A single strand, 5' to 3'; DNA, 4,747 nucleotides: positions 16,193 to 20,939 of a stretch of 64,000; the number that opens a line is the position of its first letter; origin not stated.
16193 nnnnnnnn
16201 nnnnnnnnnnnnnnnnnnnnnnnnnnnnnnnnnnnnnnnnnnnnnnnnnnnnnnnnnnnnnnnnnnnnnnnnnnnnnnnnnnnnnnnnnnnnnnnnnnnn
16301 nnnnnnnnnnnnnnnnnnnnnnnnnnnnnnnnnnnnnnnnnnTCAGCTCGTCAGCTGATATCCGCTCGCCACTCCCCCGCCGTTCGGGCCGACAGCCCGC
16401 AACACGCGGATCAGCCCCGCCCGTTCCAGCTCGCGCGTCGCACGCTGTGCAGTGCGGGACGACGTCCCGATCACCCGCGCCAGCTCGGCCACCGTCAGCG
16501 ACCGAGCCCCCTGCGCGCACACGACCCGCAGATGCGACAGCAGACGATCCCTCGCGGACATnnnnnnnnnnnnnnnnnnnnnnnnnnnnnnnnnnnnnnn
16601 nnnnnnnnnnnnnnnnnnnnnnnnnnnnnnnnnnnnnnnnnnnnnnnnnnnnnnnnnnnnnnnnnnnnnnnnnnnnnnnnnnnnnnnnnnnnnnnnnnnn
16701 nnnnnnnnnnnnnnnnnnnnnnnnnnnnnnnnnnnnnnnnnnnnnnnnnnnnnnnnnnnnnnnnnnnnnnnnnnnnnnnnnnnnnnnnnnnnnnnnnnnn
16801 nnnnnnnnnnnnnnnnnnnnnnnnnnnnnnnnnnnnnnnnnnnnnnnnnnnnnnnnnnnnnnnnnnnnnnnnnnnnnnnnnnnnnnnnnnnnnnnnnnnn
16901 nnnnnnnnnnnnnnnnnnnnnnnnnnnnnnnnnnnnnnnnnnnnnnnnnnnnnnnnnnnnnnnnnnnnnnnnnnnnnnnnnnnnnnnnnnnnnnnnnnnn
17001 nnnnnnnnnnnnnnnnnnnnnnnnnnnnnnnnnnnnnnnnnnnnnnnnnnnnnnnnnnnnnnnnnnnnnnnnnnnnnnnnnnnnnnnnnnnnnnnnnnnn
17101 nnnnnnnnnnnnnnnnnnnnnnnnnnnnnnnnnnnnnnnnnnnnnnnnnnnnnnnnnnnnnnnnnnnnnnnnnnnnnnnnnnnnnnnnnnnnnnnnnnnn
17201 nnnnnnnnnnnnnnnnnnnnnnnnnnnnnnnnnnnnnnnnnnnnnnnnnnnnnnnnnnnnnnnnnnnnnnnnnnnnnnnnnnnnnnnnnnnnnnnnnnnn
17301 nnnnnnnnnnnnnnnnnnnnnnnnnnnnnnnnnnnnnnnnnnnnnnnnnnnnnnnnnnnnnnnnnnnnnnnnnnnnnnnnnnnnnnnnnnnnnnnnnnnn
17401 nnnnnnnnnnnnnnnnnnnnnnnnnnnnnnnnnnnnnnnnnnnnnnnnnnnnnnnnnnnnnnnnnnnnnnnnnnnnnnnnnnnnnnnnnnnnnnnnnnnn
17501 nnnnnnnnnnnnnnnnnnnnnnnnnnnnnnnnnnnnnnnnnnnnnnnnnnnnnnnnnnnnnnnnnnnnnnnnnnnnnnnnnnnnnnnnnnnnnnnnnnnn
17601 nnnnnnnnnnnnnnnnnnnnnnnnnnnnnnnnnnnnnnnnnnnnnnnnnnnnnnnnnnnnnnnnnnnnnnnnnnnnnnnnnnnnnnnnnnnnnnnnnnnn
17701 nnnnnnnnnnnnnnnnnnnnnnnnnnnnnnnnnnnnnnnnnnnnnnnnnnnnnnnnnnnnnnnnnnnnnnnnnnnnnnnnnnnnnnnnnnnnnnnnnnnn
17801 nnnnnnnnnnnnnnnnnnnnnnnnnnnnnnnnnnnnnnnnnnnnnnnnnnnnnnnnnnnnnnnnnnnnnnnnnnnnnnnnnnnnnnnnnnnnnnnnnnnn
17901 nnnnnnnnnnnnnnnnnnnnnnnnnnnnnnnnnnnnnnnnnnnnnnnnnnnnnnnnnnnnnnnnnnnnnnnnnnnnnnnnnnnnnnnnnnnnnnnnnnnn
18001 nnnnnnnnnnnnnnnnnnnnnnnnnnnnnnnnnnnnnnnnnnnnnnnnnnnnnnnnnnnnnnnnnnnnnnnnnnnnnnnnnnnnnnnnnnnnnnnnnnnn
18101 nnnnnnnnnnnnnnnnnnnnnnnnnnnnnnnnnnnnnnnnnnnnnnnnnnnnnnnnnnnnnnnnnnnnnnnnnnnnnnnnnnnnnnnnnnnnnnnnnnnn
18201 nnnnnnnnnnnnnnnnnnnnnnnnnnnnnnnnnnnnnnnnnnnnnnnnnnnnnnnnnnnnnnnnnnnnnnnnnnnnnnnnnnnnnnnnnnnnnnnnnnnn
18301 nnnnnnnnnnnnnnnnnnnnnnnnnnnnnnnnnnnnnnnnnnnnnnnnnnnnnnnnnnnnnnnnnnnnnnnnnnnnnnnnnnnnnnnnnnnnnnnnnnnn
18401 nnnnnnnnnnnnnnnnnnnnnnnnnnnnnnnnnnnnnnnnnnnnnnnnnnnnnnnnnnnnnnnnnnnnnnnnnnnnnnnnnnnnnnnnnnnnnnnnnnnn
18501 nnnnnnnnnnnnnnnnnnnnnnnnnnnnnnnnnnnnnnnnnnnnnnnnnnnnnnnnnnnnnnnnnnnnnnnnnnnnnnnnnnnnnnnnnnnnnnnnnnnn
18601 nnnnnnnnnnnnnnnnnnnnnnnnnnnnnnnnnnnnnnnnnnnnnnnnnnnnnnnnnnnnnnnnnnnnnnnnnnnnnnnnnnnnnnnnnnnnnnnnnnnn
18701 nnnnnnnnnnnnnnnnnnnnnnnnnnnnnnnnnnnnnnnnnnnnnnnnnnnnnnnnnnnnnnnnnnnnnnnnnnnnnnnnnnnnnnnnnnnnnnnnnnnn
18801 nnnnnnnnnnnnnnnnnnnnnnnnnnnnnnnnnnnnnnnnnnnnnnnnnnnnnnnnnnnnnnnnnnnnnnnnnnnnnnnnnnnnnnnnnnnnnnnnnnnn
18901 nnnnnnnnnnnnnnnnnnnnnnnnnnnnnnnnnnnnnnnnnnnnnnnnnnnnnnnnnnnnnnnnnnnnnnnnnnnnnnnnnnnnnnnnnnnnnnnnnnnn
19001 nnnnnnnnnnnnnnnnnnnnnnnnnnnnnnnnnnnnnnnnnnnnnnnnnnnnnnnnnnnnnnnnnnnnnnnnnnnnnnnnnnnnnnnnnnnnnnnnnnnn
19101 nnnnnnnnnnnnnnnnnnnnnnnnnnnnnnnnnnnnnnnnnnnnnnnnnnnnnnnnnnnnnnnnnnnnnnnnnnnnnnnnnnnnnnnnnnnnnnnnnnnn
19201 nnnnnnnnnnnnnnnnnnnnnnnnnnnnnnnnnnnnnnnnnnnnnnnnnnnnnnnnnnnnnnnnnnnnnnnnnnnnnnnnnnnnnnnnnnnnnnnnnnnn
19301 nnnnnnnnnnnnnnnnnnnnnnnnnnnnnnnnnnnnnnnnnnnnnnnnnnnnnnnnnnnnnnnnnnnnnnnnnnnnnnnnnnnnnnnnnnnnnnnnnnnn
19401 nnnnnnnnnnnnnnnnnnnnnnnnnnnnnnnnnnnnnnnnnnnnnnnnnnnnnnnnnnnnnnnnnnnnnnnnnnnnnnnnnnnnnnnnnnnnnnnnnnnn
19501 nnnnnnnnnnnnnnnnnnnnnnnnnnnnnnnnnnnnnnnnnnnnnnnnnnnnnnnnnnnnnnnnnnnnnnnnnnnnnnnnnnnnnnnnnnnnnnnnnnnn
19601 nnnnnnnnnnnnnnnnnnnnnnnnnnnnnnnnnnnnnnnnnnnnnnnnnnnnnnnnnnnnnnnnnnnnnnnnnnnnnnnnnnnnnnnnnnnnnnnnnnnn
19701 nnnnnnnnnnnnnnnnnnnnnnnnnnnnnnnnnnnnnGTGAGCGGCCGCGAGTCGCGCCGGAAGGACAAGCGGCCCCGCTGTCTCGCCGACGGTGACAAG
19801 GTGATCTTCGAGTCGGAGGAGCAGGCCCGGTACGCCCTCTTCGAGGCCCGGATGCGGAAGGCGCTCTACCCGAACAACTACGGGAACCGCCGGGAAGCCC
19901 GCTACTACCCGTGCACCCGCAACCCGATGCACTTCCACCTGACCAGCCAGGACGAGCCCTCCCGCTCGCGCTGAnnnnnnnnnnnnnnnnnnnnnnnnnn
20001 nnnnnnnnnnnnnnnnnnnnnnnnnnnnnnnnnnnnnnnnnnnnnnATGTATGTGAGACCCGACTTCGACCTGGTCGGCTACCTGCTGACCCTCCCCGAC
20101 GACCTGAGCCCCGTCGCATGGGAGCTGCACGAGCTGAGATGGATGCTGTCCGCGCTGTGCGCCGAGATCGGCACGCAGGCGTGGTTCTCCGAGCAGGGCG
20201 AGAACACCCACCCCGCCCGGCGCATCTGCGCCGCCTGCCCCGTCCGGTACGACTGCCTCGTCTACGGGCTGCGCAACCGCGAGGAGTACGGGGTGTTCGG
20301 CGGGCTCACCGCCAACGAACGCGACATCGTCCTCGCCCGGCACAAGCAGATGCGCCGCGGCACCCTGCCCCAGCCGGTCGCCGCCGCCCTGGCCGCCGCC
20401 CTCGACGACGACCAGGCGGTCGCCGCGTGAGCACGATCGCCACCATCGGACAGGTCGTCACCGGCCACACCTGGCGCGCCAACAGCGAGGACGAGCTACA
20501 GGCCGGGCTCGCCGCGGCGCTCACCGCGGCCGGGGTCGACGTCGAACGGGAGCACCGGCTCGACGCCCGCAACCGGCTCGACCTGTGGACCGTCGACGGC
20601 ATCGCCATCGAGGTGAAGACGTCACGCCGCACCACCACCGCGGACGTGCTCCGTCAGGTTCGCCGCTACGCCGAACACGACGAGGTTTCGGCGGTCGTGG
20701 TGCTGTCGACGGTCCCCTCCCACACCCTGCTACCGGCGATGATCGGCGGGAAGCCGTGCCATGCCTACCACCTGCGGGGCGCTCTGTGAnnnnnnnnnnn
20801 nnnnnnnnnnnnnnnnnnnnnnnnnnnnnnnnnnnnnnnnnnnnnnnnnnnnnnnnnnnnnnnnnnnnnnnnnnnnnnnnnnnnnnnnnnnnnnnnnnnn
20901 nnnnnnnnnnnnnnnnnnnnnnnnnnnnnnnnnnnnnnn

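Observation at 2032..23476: Eight copies of one promoter-like cassette: 16-bp pseudo-palindrome, invariant 14-nt spacer, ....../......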

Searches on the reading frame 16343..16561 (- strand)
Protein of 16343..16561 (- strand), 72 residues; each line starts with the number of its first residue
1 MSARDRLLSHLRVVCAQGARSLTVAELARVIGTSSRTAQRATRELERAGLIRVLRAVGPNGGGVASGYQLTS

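Call 63: search_protein_families(library=pfam, max_evalue=0.01, proteins=[window:16343-16561:-])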
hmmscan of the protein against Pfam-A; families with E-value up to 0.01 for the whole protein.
window:16343-16561:- (72 aa): 13 families
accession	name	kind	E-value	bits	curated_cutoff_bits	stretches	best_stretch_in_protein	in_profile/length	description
PF12802.13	MarR_2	-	1.5e-06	28.7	27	1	11-53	11-52/61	MarR family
PF13545.12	HTH_Crp_2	-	3.4e-06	27.4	27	1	20-53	21-54/70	Crp-like helix-turn-helix domain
PF13412.12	HTH_24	-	3.8e-06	26.8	21.9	1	21-52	17-48/48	Winged helix-turn-helix DNA-binding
PF01047.28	MarR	-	1.4e-05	25.3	24.6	1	19-55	15-51/59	MarR family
PF12840.13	HTH_20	-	4.1e-05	23.9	27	1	6-53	8-50/51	Helix-turn-helix domain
PF02082.26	Rrf2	-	9.3e-05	23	30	1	17-62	19-62/132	Iron-dependent Transcriptional regulator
PF25213.1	HVO_A0261_N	-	0.00012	22.4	35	1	9-52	12-55/86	HVO_A0261 N-terminal domain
PF13730.12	HTH_36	-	0.00023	21.3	25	1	24-51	28-55/55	Helix-turn-helix domain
PF09339.16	HTH_IclR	-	0.00062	19.9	22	1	16-52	13-49/52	IclR helix-turn-helix domain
PF00392.27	GntR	-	0.0015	18.6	27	1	21-58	23-61/64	Bacterial regulatory proteins, gntR family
PF01978.25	TrmB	-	0.006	16.9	25.6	1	21-53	22-54/68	Sugar-specific transcriptional regulator TrmB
PF13635.12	DUF4143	-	0.0064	16.7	28.1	1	4-60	13-69/160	Domain of unknown function (DUF4143)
PF20432.4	Xre-like-HTH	-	0.0071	17.1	25.8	0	21-43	23-48/63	Antitoxin Xre-like helix-turn-helix domain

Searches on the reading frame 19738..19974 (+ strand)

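Call 89: search_protein_families(library=phrogs, max_evalue=0.001, proteins=[window:19738-19974:+])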
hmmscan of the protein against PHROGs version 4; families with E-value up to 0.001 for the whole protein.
window:19738-19974:+ (78 aa): 1 family
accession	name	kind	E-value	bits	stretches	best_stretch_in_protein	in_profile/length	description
phrog_3424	-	unknown function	7.5e-06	27.1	1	19-73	12-66/95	-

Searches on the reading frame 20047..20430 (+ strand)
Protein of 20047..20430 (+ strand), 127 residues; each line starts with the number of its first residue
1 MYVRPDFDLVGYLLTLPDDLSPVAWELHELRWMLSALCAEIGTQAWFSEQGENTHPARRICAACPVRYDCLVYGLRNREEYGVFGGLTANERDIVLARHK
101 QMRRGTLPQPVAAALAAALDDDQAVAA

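Call 63: search_protein_families(library=pfam, max_evalue=0.01, proteins=[window:20047-20430:+])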
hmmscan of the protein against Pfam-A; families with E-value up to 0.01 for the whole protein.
window:20047-20430:+ (127 aa): 1 family
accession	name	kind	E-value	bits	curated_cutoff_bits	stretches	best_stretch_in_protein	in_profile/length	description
PF02467.21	Whib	-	1.2e-18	67.8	23.6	1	32-93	1-63/65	Transcription factor WhiB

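Call 86: search_solved_structures(query=window:20047-20430:+, max_evalue=0.01, show_alignments=2)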
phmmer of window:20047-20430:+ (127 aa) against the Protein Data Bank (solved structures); distinct sequences matched with E-value up to 0.01: 9.
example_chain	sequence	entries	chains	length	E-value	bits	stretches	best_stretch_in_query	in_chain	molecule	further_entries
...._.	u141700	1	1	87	4.6e-16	62.2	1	28-93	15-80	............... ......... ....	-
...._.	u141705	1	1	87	5.1e-16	62.1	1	28-92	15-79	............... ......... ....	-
7f7n_A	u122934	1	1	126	1.7e-08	37.8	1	29-102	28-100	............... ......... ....4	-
8cyf_A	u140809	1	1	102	3.9e-08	36.6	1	31-102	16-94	Redox- and pH-responsive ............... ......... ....3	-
8cwr_A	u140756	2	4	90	8.3e-08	35.5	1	31-96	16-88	Redox- and pH-responsive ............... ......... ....3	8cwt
7kif_Z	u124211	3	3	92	9.9e-08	35.3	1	34-103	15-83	Probable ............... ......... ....7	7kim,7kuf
7kug_A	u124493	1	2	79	6.8e-07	32.6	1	34-95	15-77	Probable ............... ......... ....7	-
5oay_A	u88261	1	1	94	1.4e-05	28.3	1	54-101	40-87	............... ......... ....1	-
6ono_A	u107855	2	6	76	3.5e-05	27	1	55-97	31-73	Transcription regulator WhiB1 | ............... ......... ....1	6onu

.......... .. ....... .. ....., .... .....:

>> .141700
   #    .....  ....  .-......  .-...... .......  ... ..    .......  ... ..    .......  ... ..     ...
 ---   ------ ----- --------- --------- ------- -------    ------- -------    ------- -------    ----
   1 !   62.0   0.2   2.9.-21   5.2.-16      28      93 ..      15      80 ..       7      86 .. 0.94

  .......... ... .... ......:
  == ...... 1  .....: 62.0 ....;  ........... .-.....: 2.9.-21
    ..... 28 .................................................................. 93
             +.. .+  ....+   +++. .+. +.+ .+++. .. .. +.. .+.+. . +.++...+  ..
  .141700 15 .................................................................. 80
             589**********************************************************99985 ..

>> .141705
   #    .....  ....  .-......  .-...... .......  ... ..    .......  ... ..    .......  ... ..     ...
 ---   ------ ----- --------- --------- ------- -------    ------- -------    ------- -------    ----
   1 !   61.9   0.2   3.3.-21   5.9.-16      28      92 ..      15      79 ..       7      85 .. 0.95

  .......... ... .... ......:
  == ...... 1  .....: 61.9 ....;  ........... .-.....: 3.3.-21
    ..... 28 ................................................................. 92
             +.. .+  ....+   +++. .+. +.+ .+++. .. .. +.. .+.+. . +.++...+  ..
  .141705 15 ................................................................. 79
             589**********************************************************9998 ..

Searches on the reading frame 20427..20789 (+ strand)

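Call 89: search_protein_families(library=phrogs, max_evalue=0.001, proteins=[window:20427-20789:+])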
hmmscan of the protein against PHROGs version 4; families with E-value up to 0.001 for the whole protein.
window:20427-20789:+ (120 aa): 2 families
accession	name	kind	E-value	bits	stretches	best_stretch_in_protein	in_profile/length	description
phrog_5928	-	unknown function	6e-31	107.9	1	2-119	6-122/124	-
phrog_30441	-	unknown function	1.6e-09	38.5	1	18-116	194-292/297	-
